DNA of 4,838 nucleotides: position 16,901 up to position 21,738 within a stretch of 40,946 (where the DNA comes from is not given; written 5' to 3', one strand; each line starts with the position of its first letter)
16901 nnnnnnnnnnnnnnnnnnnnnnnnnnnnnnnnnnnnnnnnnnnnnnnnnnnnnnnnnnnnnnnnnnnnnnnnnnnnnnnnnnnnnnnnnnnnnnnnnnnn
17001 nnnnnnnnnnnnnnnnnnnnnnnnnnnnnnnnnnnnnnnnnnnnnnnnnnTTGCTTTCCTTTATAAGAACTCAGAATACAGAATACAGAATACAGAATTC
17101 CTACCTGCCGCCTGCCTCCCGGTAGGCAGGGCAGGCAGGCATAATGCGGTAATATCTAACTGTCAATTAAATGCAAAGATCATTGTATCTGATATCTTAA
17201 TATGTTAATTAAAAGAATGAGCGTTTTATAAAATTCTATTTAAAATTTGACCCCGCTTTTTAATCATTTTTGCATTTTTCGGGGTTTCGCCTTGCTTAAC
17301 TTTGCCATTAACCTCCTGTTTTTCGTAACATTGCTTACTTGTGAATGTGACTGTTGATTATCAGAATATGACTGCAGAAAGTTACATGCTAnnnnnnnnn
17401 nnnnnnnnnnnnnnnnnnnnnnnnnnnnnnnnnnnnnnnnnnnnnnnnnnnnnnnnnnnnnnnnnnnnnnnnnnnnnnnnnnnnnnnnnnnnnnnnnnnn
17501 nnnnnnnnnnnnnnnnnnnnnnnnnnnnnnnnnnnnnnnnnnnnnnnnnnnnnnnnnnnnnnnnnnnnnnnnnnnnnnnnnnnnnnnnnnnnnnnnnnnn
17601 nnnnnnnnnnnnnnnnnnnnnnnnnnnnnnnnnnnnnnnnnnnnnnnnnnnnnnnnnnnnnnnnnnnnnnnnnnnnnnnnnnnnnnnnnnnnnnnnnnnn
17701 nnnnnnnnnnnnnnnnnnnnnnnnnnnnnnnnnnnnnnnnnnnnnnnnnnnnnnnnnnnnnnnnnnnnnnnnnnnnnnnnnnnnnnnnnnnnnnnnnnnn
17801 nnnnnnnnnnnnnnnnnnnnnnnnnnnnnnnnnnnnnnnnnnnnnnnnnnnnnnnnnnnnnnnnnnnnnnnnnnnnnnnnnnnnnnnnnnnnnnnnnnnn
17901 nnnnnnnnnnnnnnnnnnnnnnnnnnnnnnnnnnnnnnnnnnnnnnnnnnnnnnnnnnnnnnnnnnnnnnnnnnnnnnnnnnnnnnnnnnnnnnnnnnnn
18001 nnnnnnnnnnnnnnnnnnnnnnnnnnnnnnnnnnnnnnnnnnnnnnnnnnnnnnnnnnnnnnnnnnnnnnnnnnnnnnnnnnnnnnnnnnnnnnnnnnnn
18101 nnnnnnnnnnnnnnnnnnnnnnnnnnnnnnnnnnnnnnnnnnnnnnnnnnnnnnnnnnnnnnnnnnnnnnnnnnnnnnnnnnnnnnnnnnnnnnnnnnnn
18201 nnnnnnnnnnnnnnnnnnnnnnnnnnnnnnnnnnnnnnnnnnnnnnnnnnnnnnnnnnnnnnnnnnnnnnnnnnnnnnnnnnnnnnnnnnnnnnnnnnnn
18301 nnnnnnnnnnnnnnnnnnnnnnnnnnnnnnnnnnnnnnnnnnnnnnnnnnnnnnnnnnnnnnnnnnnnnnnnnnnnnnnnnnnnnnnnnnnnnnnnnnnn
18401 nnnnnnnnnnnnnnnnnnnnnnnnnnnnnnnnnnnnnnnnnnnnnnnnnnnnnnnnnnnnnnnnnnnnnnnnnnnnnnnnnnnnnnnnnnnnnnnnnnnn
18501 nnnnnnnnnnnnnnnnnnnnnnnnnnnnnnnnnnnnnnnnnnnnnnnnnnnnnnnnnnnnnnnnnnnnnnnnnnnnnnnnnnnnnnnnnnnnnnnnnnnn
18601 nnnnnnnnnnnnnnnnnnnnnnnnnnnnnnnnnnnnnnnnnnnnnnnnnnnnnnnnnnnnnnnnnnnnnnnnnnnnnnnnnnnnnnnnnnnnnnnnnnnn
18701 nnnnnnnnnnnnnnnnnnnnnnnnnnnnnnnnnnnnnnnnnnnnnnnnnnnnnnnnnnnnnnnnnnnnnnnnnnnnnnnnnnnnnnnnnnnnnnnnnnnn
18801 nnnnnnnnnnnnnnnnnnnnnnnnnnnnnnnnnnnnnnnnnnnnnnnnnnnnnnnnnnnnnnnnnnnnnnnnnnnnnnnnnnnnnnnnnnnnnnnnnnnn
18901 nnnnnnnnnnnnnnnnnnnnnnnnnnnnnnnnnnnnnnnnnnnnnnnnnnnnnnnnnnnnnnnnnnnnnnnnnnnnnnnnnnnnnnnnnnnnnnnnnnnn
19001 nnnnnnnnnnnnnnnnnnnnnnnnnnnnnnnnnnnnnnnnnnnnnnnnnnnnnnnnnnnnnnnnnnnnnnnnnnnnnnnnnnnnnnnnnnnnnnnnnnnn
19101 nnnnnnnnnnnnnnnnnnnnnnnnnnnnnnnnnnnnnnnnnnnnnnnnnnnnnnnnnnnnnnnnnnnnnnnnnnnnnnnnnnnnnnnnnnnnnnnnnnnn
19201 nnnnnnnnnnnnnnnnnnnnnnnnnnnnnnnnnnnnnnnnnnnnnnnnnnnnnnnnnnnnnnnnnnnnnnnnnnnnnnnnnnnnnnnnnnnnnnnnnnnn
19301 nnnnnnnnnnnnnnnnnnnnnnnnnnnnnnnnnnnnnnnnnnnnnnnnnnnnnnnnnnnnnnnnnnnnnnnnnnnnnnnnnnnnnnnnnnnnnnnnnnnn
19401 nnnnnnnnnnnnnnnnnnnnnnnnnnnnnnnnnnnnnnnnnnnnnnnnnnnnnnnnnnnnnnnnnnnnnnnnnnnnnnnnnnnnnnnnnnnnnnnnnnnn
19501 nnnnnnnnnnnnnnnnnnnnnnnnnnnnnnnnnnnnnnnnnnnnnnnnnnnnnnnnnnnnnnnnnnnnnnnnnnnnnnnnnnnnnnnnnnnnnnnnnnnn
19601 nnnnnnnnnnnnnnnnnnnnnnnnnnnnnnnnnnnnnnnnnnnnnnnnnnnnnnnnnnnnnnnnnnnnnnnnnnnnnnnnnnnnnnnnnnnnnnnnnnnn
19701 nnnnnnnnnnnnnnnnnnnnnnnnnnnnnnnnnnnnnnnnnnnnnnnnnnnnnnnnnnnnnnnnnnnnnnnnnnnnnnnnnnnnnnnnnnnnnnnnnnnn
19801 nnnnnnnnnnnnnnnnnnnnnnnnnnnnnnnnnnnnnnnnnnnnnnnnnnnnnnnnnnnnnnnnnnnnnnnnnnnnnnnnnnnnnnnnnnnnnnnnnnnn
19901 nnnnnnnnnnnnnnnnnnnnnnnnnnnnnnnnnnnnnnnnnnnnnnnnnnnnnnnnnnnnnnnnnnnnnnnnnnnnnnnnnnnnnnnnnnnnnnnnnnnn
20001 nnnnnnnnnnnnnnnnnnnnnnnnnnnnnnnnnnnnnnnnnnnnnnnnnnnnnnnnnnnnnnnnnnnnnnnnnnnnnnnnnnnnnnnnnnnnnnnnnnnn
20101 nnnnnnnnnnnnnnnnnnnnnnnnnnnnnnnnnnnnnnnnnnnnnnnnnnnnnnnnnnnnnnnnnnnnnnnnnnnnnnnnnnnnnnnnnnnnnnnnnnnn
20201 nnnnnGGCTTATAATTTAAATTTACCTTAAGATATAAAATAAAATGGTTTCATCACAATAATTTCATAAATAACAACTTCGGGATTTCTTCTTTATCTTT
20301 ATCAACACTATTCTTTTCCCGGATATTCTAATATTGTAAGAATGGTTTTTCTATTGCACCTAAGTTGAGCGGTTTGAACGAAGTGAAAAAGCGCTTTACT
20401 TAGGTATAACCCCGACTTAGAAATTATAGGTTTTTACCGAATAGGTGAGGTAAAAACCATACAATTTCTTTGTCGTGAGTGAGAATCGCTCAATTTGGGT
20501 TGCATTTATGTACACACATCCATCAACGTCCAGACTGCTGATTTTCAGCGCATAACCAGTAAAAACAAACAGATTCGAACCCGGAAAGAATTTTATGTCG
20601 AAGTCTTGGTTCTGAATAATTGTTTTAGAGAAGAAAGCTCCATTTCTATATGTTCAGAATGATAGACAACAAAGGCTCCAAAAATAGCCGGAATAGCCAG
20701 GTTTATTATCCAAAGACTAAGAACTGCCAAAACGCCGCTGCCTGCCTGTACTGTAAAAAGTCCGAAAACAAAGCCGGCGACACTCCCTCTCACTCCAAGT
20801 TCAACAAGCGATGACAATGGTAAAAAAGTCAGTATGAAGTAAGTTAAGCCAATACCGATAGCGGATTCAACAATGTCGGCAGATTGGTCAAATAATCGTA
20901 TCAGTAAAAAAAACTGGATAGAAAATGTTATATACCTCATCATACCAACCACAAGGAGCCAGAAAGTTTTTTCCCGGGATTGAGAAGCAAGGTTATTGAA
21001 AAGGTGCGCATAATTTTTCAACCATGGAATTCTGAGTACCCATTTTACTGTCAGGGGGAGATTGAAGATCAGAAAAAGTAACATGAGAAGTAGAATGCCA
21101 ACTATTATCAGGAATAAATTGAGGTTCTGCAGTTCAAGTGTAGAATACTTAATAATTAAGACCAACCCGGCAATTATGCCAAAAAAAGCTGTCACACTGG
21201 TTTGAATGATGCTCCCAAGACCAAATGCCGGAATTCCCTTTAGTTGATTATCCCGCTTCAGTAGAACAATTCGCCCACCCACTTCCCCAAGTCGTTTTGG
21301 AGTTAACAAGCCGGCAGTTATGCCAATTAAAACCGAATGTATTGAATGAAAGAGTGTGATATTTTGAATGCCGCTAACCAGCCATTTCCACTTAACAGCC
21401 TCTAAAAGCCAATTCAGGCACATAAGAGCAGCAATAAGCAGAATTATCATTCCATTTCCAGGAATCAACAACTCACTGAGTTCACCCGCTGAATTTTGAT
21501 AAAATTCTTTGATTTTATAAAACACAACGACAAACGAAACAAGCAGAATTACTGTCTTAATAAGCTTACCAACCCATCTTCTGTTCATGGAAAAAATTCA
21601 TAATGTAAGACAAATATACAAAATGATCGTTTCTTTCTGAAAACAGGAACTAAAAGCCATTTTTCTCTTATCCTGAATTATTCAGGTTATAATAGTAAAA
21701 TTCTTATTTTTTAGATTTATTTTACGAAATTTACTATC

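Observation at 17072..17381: Near-identical non-coding module shared by two convergent-gene gaps (copy B, downstream of infB)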

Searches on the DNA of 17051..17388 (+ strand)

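Call 54: search_dna_similar(query=window:17051-17388:+, collection=phages, mode=distant, max_evalue=0.01, max_rows=10)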
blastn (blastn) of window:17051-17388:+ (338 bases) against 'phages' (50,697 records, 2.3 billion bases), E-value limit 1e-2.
No match.

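Call 79: search_rna_families(source=window, start=17051, end=17388, threshold=evalue, max_evalue=10)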
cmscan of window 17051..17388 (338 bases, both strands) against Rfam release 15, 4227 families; matches with E-value up to 10: 5.
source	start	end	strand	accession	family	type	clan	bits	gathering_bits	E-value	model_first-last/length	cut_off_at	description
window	17099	17140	-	RF04068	mir-3927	Gene; miRNA;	-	19.4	90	0.53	1-85/85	no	mir-3927 microRNA precursor family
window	17099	17140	-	RF04132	mir-4436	Gene; miRNA;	-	16.7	74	0.77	1-85/85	no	mir-4436 microRNA precursor family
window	17091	17146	-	RF01015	mir-885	Gene; miRNA;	-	16.4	66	1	1-74/74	no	mir-885 microRNA precursor family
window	17256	17279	+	RF01328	CRISPR-DR17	Gene; CRISPR;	CL00014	16.3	42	2.7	1-25/25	no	CRISPR RNA direct repeat element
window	17095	17142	-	RF03834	mir-3173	Gene; miRNA;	-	16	84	3.8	1-80/80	no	mir-3173 microRNA precursor family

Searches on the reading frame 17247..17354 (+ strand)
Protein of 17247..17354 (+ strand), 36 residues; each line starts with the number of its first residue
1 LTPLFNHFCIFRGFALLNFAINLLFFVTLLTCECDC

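Call 75: search_protein_families(library=pfam, proteins=[window:17247-17354:+], max_evalue=1)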
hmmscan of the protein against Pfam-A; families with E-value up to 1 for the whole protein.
seq(36 aa): 1 family
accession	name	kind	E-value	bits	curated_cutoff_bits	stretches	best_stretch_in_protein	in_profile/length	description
PF12349.14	Sterol-sensing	-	0.0065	16.8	22.3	1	3-34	105-137/153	Sterol-sensing domain of SREBP cleavage-activation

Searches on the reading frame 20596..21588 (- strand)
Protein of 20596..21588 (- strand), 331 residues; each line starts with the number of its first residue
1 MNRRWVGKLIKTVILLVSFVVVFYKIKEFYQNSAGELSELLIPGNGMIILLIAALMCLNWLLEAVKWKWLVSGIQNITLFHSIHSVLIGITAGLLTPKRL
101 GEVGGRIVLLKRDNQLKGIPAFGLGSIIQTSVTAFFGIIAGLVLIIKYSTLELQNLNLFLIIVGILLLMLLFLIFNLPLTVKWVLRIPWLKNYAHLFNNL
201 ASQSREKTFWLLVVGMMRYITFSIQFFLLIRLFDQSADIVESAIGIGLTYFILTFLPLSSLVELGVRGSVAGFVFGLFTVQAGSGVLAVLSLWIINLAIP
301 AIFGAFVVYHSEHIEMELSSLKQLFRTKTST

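Call 31: search_protein_families(library=pfam, proteins=[window:20596-21588:-], max_evalue=0.00001)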
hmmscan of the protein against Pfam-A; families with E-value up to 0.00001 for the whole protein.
window:20596-21588:- (331 aa): 1 family
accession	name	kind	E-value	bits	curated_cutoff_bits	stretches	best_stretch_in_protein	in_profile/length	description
PF03706.18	LPG_synthase_TM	-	2.6e-14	53.8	33.4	1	15-304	5-302/302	Lysylphosphatidylglycerol synthase TM region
